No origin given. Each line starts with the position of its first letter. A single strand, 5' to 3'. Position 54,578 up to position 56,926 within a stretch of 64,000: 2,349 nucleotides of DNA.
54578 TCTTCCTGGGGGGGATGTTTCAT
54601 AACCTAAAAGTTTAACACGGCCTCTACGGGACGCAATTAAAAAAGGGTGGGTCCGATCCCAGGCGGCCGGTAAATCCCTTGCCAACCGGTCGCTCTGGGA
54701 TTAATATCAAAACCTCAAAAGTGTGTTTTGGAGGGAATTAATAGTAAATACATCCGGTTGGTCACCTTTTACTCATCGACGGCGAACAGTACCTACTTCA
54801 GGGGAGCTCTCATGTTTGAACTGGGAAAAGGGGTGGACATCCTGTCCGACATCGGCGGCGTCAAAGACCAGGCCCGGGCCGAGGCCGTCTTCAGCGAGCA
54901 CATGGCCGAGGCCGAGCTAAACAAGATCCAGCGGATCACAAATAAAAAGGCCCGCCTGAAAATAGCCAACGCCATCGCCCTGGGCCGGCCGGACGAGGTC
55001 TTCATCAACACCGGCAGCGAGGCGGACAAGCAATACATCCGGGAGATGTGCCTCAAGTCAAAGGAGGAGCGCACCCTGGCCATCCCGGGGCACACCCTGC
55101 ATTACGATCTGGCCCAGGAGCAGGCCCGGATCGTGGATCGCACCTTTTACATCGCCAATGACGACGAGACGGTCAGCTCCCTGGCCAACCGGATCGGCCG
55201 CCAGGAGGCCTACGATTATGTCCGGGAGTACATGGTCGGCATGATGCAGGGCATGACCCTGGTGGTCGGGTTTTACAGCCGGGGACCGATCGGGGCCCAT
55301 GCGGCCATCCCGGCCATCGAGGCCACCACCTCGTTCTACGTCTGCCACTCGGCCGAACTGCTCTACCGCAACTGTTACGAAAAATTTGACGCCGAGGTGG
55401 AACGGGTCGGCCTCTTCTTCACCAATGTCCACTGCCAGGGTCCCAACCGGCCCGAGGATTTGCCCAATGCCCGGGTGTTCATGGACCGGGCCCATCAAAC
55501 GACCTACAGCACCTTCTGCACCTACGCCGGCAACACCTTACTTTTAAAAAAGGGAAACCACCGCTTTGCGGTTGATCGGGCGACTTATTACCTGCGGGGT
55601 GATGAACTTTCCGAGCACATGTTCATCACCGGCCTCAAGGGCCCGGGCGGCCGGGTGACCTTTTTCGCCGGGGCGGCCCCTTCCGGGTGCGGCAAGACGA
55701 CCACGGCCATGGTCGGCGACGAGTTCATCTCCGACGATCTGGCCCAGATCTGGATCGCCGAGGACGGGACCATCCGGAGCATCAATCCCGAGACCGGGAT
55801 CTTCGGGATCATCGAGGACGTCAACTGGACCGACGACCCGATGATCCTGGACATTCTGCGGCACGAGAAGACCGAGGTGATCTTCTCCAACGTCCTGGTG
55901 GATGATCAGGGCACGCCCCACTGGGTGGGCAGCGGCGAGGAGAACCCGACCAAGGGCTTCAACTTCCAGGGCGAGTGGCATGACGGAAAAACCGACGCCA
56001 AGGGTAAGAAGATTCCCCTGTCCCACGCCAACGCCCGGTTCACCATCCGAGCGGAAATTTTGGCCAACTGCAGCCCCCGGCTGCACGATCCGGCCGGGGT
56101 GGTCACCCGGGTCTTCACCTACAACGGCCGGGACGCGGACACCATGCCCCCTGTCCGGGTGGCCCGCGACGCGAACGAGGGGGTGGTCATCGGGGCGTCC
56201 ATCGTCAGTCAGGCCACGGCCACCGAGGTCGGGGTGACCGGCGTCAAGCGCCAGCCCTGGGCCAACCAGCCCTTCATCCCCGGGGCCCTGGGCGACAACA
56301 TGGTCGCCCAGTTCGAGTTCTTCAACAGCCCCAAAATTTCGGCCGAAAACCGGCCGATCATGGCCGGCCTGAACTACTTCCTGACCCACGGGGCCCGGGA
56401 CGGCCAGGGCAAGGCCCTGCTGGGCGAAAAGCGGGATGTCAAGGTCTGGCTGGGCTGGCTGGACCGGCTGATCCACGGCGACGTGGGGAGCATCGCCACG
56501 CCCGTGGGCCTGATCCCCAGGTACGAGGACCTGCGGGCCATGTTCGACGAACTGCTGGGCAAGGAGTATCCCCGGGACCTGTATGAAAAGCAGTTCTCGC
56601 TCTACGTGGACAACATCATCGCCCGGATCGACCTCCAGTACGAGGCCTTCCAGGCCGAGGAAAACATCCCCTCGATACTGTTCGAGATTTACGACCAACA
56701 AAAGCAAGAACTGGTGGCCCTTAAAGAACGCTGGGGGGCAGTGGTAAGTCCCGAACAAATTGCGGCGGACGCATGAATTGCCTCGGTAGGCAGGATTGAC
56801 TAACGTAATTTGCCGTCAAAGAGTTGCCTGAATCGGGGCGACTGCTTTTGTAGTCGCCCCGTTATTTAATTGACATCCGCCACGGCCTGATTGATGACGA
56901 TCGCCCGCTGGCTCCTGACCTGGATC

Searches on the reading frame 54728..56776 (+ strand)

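Call 25: search_protein_families(library=pfam, max_evalue=0.00001, proteins=[window:54728-56776:+])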
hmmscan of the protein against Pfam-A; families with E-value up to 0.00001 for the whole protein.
window:54728-56776:+ (682 aa): 2 families
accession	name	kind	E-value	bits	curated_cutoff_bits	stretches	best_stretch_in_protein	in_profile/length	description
PF00821.23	PEPCK_GTP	-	7.9e-92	308.2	23.8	1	294-660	2-356/357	Phosphoenolpyruvate carboxykinase C-terminal P-loop domain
PF17297.7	PEPCK_N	-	4e-52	177.5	23.8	1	79-285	3-217/218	Phosphoenolpyruvate carboxykinase N-terminal domain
